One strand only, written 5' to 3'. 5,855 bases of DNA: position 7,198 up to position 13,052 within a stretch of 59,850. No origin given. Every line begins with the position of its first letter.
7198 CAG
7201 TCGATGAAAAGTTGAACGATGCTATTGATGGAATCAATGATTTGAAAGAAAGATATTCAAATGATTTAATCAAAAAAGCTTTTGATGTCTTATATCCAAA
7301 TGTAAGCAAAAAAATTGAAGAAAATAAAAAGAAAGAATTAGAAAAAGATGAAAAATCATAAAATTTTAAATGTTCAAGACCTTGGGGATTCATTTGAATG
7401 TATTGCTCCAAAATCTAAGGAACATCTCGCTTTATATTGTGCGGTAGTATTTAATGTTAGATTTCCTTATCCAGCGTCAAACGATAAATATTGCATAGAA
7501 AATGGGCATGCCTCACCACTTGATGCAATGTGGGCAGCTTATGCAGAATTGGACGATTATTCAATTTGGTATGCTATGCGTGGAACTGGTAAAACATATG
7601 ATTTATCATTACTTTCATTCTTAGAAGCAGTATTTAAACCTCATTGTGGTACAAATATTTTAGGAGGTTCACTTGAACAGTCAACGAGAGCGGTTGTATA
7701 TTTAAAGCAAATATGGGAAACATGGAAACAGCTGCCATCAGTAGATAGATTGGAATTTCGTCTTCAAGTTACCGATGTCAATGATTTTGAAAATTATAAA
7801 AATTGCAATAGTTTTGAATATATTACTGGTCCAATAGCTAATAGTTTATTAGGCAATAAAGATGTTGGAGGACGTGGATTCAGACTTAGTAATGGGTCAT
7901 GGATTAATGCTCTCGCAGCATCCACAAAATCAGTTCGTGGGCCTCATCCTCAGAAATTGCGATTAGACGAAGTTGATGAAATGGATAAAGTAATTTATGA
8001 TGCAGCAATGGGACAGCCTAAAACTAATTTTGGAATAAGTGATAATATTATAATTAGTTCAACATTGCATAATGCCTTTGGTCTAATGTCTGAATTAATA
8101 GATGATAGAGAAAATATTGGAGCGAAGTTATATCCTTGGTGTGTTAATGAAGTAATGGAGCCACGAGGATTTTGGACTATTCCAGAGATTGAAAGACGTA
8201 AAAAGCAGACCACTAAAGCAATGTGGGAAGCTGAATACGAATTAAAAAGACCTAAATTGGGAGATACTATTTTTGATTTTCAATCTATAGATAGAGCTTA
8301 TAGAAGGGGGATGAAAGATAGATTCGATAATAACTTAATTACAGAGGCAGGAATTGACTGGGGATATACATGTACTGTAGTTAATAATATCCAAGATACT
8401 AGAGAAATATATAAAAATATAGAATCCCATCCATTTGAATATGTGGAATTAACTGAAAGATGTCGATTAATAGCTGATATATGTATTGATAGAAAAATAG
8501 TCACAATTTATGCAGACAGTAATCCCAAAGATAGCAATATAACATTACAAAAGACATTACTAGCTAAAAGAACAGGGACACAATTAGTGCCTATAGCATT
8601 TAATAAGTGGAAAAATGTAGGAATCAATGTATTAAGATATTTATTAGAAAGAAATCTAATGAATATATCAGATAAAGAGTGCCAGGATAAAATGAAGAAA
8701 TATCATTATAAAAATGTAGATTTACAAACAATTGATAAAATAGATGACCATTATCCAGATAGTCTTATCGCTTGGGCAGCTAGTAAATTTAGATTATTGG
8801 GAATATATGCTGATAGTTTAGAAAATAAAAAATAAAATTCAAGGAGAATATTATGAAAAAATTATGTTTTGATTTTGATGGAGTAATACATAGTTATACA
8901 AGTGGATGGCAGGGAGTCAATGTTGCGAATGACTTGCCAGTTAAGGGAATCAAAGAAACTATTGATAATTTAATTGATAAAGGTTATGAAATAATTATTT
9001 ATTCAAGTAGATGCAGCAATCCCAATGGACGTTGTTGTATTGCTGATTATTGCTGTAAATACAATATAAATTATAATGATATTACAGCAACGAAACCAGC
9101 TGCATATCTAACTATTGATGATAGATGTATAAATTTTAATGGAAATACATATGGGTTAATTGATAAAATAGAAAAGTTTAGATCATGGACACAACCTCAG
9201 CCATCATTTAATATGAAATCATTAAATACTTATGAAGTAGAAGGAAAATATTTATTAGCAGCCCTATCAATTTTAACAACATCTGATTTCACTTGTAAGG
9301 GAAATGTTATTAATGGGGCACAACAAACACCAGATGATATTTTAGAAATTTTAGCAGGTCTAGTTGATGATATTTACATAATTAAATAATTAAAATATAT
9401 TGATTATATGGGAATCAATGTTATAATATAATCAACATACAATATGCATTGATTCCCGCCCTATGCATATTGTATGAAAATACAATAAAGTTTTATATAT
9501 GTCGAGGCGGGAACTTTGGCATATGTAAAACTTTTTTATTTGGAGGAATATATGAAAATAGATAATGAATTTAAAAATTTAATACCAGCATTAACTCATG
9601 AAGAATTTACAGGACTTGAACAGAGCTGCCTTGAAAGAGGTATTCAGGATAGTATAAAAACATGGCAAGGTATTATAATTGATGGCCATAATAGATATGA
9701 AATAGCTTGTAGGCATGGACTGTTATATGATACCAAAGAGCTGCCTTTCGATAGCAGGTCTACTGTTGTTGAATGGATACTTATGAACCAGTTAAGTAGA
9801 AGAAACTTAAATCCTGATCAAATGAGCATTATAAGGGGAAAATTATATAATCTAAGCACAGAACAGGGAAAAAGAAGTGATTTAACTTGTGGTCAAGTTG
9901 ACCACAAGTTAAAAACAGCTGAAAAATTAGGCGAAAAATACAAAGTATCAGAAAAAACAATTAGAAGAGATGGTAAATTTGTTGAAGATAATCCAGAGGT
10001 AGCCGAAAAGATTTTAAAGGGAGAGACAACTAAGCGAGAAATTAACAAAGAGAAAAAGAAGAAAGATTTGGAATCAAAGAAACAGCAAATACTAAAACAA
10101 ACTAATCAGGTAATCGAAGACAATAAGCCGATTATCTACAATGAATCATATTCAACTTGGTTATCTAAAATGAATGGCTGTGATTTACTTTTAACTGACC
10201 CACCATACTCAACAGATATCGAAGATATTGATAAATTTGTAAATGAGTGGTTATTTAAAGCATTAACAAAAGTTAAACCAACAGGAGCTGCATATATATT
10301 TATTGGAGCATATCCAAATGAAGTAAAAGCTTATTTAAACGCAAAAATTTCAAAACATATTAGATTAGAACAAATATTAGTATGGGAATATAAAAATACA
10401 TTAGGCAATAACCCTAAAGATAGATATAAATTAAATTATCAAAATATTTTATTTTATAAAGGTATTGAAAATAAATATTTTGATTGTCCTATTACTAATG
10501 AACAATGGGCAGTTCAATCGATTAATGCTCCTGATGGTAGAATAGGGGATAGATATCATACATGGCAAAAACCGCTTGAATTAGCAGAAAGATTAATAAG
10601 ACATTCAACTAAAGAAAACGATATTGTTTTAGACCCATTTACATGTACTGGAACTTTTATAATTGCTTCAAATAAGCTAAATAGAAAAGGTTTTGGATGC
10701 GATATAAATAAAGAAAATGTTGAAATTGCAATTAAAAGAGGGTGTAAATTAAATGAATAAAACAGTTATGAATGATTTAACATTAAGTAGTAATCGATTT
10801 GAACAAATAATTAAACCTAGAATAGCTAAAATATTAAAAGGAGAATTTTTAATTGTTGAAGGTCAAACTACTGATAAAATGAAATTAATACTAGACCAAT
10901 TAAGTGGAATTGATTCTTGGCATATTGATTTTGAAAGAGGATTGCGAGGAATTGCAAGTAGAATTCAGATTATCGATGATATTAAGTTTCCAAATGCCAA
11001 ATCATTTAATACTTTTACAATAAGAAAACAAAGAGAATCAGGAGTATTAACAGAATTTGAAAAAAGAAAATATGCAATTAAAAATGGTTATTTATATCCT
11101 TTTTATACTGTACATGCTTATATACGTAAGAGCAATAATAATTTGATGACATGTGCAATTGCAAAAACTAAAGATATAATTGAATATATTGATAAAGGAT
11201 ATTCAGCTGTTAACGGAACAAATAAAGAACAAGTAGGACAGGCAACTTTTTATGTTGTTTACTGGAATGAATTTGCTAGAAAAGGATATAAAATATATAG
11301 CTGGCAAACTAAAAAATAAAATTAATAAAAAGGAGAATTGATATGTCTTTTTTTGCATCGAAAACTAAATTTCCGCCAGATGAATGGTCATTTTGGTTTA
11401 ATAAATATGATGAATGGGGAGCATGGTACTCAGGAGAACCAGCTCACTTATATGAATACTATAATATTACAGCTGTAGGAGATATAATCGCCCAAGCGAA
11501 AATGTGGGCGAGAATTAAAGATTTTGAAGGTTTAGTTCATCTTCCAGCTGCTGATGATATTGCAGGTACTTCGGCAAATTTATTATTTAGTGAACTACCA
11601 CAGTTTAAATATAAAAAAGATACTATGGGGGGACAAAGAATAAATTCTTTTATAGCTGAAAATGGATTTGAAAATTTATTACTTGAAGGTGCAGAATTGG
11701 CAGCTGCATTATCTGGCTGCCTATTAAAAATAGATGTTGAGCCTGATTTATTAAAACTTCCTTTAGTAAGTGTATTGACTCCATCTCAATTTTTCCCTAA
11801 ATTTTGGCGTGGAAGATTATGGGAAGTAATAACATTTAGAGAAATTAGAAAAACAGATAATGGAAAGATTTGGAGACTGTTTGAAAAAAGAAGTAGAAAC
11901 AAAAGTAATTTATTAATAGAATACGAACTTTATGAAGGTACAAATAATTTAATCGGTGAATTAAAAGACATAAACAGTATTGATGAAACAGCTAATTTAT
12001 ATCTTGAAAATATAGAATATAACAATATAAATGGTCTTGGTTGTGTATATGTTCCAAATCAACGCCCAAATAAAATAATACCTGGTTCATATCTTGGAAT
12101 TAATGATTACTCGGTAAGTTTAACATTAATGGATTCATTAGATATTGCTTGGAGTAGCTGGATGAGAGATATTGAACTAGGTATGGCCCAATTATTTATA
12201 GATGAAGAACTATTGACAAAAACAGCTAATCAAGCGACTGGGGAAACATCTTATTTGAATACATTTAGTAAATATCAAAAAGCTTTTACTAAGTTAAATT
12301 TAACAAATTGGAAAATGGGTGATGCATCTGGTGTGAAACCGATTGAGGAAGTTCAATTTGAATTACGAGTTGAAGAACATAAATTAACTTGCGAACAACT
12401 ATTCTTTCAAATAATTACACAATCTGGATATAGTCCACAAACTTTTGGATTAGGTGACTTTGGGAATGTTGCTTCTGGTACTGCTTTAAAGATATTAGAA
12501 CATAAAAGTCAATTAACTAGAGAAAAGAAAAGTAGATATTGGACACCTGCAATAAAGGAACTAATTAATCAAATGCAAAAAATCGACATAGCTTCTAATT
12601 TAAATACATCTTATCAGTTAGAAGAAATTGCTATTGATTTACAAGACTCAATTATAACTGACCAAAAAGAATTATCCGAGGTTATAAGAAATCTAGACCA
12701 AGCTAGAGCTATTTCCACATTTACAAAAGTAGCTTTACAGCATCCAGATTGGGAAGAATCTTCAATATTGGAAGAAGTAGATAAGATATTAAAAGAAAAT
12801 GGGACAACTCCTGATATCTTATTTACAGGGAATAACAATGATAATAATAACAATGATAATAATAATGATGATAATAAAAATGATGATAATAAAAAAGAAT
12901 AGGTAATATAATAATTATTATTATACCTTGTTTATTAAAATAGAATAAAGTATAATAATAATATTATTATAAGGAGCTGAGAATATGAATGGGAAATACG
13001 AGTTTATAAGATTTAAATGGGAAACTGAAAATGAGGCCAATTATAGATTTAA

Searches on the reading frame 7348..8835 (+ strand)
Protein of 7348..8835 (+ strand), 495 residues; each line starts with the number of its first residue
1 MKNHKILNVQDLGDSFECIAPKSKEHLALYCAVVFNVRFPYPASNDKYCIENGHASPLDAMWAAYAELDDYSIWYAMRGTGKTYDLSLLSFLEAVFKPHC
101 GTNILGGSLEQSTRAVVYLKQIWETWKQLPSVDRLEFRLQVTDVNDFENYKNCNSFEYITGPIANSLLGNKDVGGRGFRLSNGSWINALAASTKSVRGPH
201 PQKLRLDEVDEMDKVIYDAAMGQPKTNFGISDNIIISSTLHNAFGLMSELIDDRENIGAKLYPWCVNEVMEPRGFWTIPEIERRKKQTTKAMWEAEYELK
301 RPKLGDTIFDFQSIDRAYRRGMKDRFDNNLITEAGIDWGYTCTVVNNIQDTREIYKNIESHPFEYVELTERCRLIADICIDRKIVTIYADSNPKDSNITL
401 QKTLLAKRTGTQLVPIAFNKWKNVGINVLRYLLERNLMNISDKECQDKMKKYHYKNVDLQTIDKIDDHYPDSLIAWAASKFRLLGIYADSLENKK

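Call 5: search_protein_families(library=phrogs, proteins=[window:7348-8835:+], max_evalue=0.001)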
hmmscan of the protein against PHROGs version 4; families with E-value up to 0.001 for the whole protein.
window:7348-8835:+ (495 aa): 1 family
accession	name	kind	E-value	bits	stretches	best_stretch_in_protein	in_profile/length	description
phrog_2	-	head and packaging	5.3e-08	33.1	1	71-478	279-591/807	terminase large subunit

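Call 54: find_related_loci(query=window:7348-8835:+, collection=viral_contigs, flank=10000)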
Query window:7348-8835:+ (495 aa) in viral_contigs; peptide patterns used: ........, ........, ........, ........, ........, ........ (x = any residue, [..] = any of these).
28 stretches matched a pattern; 24 encode a relative of the query (tblastn E <= 1e-3); 24 distinct loci.
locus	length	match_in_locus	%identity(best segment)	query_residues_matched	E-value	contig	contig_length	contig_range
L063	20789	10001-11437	72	1-485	0e+0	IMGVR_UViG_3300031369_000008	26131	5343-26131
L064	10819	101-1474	63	1-495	0e+0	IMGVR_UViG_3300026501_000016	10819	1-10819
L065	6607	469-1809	62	8-486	0e+0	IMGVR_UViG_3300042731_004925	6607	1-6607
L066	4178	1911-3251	59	8-486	0e+0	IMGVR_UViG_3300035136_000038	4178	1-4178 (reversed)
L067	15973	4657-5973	60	8-486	0e+0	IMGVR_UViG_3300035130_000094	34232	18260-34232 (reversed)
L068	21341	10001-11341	59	8-486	0e+0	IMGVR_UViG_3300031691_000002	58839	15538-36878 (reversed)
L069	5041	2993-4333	59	8-486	0e+0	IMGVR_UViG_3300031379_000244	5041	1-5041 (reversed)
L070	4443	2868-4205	59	8-485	0e+0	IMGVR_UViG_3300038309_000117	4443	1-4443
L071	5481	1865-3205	59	8-486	0e+0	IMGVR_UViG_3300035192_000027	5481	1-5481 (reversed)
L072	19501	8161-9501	58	8-486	0e+0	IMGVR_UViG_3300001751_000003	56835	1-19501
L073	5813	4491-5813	59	8-480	0e+0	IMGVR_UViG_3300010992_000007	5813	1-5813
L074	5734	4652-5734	62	8-400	5e-169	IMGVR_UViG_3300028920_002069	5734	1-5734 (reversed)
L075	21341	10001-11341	59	8-486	0e+0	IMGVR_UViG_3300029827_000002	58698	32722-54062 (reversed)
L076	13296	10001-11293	52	19-485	2e-159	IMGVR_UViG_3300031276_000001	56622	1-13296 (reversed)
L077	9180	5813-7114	49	13-485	5e-157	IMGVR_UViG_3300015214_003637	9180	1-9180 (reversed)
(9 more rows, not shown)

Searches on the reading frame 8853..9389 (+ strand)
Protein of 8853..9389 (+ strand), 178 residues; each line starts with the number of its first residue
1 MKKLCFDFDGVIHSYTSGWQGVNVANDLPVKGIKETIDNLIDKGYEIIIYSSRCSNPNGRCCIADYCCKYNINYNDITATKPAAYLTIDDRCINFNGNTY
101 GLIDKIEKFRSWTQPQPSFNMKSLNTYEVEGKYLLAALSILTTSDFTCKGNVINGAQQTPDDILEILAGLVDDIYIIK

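Call 5: search_protein_families(library=phrogs, proteins=[window:8853-9389:+], max_evalue=0.001)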
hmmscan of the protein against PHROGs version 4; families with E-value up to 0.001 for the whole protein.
window:8853-9389:+ (178 aa): 2 families
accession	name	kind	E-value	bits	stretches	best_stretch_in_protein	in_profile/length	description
phrog_23773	-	unknown function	4.1e-19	69.6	1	2-66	53-116/451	-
phrog_1238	-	moron, auxiliary metabolic gene and host takeover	2.5e-17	63.9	1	1-121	22-141/155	phosphoheptose isomerase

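Call 10: search_protein_families(library=ncbifam, proteins=[window:8853-9389:+], max_evalue=0.01)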
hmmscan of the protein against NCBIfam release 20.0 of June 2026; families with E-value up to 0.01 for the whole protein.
window:8853-9389:+ (178 aa): 1 family
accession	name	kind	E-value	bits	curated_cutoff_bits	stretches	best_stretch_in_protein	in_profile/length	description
TIGR01689.1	EcbF-BcbF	subfamily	0.0013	18.6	162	0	1-94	1-103/126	capsule biosynthesis phosphatase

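Call 17: search_protein_families(library=pfam, proteins=[window:8853-9389:+], max_evalue=0.001)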
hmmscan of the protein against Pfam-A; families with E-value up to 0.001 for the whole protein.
window:8853-9389:+ (178 aa): 1 family
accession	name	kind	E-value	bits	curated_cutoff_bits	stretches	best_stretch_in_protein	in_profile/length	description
PF01136.24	Peptidase_U32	-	0.00057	19.7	22.4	1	15-87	57-128/233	Peptidase family U32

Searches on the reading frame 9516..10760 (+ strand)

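Call 5: search_protein_families(library=phrogs, proteins=[window:9516-10760:+], max_evalue=0.001)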
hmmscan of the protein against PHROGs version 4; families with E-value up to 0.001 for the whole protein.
window:9516-10760:+ (414 aa): 9 families
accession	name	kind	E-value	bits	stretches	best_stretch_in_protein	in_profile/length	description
phrog_67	-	other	1.3e-31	111.4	1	172-408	91-342/743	DNA methyltransferase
phrog_498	-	other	3.5e-28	99.5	1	28-408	55-419/633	DNA methyltransferase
phrog_3008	-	other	1.2e-13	52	1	348-408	150-210/244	DNA methyltransferase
phrog_23085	-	unknown function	2.3e-08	34.8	1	348-409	44-105/138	-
phrog_18293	-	other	1.1e-07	32.8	1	344-408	42-106/119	methyltransferase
phrog_21315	-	unknown function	4.7e-06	26.8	1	20-207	21-206/415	-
phrog_17439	-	unknown function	9.7e-06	26.2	1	17-199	27-220/240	-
phrog_6952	-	other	8.2e-05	23.5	1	348-406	114-172/181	DNA methyltransferase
phrog_23148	-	unknown function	0.00011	23.3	1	343-408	80-145/165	-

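Call 18: search_protein_families(library=pfam, proteins=[window:9516-10760:+], max_evalue=0.01)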
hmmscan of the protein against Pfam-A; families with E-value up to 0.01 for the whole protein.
window:9516-10760:+ (414 aa): 3 families
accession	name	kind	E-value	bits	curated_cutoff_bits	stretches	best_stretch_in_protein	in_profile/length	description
PF01555.25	N6_N4_Mtase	-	6.7e-31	108.4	26.7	1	223-406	2-220/221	DNA methylase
PF02086.21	MethyltransfD12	-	0.0017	18.6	22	0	175-232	129-186/253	D12 class N6 adenine-specific DNA methyltransferase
PF08220.18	HTH_DeoR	-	0.01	16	21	0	136-152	18-34/57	DeoR-like helix-turn-helix domain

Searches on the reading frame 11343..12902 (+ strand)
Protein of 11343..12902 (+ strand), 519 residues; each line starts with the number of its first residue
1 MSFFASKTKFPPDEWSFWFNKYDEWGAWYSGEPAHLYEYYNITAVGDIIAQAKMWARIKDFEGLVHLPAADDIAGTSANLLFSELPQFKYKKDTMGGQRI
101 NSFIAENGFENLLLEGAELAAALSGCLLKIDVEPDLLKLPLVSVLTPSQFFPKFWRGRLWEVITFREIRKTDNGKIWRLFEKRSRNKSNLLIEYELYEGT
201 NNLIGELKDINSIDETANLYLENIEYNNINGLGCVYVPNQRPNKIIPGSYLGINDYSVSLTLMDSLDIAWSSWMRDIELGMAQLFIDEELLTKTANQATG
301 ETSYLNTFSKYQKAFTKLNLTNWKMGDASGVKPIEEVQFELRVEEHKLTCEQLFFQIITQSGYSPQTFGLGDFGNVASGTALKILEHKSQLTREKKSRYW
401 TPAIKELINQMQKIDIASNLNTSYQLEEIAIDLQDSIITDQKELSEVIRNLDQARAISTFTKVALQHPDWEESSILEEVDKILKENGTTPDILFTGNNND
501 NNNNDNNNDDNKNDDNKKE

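Call 5: search_protein_families(library=phrogs, proteins=[window:11343-12902:+], max_evalue=0.001)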
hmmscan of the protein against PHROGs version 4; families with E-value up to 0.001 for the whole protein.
window:11343-12902:+ (519 aa): 2 families
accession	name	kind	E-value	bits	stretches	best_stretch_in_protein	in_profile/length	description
phrog_533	-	head and packaging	1.4e-86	292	1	5-499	18-489/495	portal protein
phrog_64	-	head and packaging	4.6e-09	36.3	1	371-516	384-527/547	portal protein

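Call 8: search_dna_similar(query=window:11343-12902:+, collection=phages, mode=protein)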
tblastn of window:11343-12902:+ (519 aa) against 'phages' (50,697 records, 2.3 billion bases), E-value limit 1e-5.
Records with a match: 113; places in all: 113; records where one place covers at least 80% of the query: 71.
Best place of each record, by identity: <60% 113.
By first word of the organism name: Streptomyces 41; Microbacterium 30; Bacillus 14; Gordonia 11; Listeria 10; Bacteriophage 2; Rhodococcus 2; Micromonospora 1; Corynebacterium 1; Curtobacterium 1.
By host as written in the record: Microbacterium foliorum NRRL B-24224 20; Streptomyces sanglieri UNT16F27A 16; Streptomyces venezuelae ATCC 10712 11; Microbacterium foliorum NRRL B-24224 SEA 9; Listeria monocytogenes 9; Gordonia rubripertincta NRRL B-16540 6; Streptomyces lividans JI 1326 4; - 4; and 21 more.
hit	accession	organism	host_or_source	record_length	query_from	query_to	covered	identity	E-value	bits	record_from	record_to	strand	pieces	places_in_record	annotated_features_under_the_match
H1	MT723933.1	Streptomyces phage Keanu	Streptomyces lividans JI 1326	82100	10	491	93%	33.5%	4e-57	211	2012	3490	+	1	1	3: portal protein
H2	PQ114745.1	Streptomyces phage Spocter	Streptomyces lividans JI 1326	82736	10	482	91%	32.1%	3e-60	220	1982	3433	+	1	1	3: portal protein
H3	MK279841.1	Streptomyces phage Hiyaa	Streptomyces lividans JI 1326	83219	10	482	91%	32.1%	4e-60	220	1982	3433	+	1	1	3: portal protein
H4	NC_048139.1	Streptomyces phage Hiyaa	Streptomyces lividans JI 1326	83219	10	482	91%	32.1%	4e-60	220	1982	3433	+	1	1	3: portal protein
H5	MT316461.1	Streptomyces phage Galactica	Streptomyces mirabilis NRRL B-2400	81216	1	482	93%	31.3%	2e-62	227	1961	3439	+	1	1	3: portal protein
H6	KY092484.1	Streptomyces phage Raleigh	Streptomyces griseus ATCC 10137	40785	27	491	90%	31.7%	1e-57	213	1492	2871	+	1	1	portal protein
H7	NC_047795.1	Streptomyces phage Raleigh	Streptomyces griseus ATCC 10137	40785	27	491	90%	31.7%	1e-57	213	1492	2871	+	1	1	portal protein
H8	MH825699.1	Streptomyces phage Darolandstone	Streptomyces platensis MJ1A1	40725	27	491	90%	31.7%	2e-57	212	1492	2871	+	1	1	3: portal protein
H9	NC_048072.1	Streptomyces phage Darolandstone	Streptomyces platensis MJ1A1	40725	27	491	90%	31.7%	2e-57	212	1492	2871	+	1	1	3: portal protein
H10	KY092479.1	Streptomyces phage Ididsumtinwong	Streptomyces venezuelae ATCC 10712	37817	1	491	95%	29.8%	1e-52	198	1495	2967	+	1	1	portal protein | hypothetical protein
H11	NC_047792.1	Streptomyces phage Ididsumtinwong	Streptomyces venezuelae ATCC 10712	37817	1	491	95%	29.8%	1e-52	198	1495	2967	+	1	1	portal protein | hypothetical protein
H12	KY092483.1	Streptomyces phage Bioscum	Streptomyces venezuelae ATCC 10712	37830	1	491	95%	29.8%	1e-52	198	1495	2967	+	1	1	portal protein | hypothetical protein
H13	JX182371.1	Streptomyces phage SV1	Streptomyces venezuelae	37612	1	486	94%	29.7%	2e-51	195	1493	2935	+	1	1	portal protein | hypothetical protein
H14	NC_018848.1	Streptomyces phage SV1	Streptomyces venezuelae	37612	1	486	94%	29.7%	2e-51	195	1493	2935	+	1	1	portal protein | hypothetical protein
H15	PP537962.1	Gordonia phage Morgana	Gordonia rubripertincta NRRL B-16540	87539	10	485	92%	30.2%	4e-41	164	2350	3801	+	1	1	4: portal protein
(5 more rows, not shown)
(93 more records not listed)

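Call 13: find_related_loci(query=window:11343-12902:+, collection=viral_contigs, flank=10000)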
Query window:11343-12902:+ (519 aa) in viral_contigs; peptide patterns used: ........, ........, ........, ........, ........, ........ (x = any residue, [..] = any of these).
358 stretches matched a pattern; 7 encode a relative of the query (tblastn E <= 1e-3); 7 distinct loci.
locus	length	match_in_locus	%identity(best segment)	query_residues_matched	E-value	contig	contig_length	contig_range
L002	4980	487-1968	70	1-493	0e+0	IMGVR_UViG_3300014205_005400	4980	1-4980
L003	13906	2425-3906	70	1-493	0e+0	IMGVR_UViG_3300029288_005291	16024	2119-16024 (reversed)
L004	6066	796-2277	70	1-493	0e+0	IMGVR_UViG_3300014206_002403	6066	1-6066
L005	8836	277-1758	61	3-493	0e+0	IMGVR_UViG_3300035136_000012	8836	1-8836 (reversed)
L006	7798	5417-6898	61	3-493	0e+0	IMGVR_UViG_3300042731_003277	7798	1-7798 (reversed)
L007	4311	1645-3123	60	3-493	0e+0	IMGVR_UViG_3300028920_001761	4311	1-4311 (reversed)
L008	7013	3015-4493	60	3-493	0e+0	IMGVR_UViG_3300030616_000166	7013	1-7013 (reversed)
